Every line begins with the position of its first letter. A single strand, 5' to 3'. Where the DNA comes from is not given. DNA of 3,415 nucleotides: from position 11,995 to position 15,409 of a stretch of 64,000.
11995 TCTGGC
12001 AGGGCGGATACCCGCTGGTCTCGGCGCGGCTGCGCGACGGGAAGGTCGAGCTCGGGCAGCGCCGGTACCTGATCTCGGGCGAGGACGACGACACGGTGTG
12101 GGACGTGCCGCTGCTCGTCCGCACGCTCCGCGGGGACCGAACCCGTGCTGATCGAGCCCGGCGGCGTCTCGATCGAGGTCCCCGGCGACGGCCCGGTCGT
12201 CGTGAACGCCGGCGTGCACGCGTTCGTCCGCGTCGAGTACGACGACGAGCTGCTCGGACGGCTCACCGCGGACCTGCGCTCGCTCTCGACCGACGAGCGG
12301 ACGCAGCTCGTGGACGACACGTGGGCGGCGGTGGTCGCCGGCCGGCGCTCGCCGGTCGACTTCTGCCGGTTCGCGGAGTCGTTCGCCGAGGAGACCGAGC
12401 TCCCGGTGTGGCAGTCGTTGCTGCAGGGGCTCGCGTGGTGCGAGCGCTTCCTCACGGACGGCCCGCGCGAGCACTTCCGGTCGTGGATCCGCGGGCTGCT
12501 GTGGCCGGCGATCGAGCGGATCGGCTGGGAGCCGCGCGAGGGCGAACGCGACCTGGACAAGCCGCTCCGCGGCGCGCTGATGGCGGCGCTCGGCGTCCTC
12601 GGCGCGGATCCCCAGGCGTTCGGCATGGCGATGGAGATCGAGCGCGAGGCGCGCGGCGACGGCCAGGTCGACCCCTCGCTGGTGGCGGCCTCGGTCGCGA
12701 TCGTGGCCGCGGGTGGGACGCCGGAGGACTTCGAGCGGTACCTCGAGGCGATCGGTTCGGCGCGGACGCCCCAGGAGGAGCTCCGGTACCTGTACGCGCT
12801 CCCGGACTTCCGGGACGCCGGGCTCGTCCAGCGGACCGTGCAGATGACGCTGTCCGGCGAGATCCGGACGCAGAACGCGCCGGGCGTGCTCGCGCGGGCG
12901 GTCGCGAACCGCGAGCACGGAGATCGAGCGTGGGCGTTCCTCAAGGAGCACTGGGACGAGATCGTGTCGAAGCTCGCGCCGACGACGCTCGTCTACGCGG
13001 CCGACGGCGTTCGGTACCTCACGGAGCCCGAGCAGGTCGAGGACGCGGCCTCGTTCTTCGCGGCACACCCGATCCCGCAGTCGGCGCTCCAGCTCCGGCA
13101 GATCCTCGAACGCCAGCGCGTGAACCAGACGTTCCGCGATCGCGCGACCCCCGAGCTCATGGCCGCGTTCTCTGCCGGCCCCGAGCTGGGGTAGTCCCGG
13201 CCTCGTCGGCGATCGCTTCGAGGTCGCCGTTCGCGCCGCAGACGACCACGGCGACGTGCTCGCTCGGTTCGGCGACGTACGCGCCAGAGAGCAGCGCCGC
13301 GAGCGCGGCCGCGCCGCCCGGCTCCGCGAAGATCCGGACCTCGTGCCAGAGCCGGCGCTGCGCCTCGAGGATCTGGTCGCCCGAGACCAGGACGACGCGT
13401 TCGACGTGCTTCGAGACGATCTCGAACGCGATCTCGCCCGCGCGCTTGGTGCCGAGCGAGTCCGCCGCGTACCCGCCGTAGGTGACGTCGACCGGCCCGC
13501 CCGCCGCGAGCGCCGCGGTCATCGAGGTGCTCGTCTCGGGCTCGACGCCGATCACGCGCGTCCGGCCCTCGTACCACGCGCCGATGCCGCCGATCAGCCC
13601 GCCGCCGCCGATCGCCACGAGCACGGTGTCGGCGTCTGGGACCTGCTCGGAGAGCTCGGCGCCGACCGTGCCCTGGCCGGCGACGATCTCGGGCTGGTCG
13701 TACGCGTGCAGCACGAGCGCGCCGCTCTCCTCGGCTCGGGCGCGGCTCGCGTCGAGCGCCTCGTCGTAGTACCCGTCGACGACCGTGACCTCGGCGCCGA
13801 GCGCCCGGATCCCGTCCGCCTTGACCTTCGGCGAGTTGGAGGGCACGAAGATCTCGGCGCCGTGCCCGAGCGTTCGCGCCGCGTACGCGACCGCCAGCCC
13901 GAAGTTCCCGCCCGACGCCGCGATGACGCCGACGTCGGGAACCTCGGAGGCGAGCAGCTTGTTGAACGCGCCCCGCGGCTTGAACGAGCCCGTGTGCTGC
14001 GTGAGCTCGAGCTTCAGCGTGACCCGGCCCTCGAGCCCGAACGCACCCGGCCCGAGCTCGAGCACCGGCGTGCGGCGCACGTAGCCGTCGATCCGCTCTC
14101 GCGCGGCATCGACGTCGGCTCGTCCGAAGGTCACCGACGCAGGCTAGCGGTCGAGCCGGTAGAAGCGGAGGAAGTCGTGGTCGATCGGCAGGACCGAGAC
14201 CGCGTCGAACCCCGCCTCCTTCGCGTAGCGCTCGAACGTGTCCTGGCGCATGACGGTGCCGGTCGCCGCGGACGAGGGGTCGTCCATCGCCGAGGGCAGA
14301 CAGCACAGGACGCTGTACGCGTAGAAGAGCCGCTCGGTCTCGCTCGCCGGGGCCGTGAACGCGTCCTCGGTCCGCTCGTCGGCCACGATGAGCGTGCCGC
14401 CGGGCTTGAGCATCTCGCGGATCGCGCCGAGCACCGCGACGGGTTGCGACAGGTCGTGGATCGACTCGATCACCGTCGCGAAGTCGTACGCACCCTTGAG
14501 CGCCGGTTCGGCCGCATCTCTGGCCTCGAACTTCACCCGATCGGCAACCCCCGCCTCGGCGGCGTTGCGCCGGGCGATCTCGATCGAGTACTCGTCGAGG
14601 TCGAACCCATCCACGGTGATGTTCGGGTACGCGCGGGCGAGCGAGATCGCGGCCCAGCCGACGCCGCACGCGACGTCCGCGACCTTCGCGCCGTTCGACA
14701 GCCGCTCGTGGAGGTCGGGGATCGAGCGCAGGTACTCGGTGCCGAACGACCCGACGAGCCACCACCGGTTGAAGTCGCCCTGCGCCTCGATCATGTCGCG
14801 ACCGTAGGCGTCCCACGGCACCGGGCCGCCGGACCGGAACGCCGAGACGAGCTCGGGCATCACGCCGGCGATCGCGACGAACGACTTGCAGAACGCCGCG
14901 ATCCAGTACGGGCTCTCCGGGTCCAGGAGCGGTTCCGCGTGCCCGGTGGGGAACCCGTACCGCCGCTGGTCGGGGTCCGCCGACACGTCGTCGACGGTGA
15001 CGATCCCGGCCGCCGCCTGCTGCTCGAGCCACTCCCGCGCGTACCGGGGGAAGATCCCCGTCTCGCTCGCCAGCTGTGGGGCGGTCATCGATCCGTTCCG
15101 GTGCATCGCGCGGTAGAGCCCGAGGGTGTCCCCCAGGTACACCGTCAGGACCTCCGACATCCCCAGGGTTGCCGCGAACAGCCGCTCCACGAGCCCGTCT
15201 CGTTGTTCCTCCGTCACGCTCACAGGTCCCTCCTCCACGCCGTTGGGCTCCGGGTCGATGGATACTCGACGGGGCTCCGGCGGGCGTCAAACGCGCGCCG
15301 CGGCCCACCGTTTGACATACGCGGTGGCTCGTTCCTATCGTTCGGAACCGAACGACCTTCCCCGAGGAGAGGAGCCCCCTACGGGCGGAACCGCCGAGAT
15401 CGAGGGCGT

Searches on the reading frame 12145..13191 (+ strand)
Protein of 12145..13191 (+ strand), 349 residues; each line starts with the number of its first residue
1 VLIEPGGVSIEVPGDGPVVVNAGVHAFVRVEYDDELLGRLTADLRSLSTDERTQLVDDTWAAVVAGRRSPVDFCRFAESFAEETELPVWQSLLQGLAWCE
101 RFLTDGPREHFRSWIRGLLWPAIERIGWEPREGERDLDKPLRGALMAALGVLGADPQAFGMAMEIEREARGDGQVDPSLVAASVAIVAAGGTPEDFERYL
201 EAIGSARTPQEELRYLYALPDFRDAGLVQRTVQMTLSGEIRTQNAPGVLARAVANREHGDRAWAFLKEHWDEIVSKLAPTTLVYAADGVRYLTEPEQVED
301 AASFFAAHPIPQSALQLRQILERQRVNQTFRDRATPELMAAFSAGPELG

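Call 9: search_protein_families(library=pfam, proteins=[window:12145-13191:+], max_evalue=0.001)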
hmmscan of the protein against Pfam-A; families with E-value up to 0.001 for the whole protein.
window:12145-13191:+ (349 aa): 1 family
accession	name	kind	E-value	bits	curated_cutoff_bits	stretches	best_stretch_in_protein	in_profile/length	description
PF11838.14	ERAP1_C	-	7.4e-57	193.6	38.2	1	18-325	2-317/318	ERAP1-like C-terminal domain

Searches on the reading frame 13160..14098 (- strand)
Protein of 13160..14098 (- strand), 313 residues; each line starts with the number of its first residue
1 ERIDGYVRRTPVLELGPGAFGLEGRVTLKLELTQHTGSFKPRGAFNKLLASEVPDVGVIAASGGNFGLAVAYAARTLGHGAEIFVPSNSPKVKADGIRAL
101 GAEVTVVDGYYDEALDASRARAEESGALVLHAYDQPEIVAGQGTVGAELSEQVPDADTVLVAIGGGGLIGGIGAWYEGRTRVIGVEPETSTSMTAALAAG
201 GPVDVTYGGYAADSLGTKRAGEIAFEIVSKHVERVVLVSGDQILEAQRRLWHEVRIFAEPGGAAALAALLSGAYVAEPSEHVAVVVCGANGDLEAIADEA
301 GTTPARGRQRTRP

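Call 9: search_protein_families(library=pfam, proteins=[window:13160-14098:-], max_evalue=0.001)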
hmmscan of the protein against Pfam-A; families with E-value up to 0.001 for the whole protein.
window:13160-14098:- (313 aa): 1 family
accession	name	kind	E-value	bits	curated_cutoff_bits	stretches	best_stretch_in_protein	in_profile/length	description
PF00291.31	PALP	-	9.4e-70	235.7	35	1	5-288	3-295/295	Pyridoxal-phosphate dependent enzyme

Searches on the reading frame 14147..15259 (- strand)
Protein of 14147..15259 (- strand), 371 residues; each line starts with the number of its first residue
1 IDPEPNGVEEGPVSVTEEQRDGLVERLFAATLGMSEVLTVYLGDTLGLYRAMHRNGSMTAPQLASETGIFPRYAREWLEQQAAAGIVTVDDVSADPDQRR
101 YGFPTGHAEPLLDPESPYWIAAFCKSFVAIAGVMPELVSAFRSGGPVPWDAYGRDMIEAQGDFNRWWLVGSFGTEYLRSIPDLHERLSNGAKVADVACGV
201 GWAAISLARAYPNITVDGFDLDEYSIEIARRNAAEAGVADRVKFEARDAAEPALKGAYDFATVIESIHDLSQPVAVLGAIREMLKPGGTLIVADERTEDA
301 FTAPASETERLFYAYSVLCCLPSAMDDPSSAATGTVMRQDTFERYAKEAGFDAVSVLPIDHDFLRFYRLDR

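Call 9: search_protein_families(library=pfam, proteins=[window:14147-15259:-], max_evalue=0.001)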
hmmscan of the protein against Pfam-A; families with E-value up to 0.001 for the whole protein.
window:14147-15259:- (371 aa): 10 families
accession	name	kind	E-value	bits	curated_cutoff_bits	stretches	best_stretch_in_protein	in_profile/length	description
PF13847.12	Methyltransf_31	-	2.5e-19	69.8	27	1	188-318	2-130/145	Methyltransferase domain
PF13649.12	Methyltransf_25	-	6.3e-16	59.3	27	1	193-288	1-97/97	Methyltransferase domain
PF13489.12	Methyltransf_23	-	2.7e-15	56.9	27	1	178-355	11-163/164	Methyltransferase domain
PF08242.18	Methyltransf_12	-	8.6e-15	55.7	30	1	195-290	2-98/98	Methyltransferase domain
PF08241.18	Methyltransf_11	-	3.6e-13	50.4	21.2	1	195-292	2-95/95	Methyltransferase domain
PF05175.20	MTS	-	9.4e-11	42.1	23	1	186-293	30-139/170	Methyltransferase small domain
PF01209.24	Ubie_methyltran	-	4.7e-10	39.6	20.1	1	189-325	47-181/233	ubiE/COQ5 methyltransferase family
PF21320.3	HTH_65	-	6.7e-08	33.1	24.1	1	38-110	5-72/75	Rv2258c-like winged HTH domain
PF00891.24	Methyltransf_2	-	2.9e-07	30.5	22.3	1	187-297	60-169/210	O-methyltransferase domain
PF06325.19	PrmA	-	1.3e-05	25.2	22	1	182-292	154-258/296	Ribosomal protein L11 methyltransferase (PrmA)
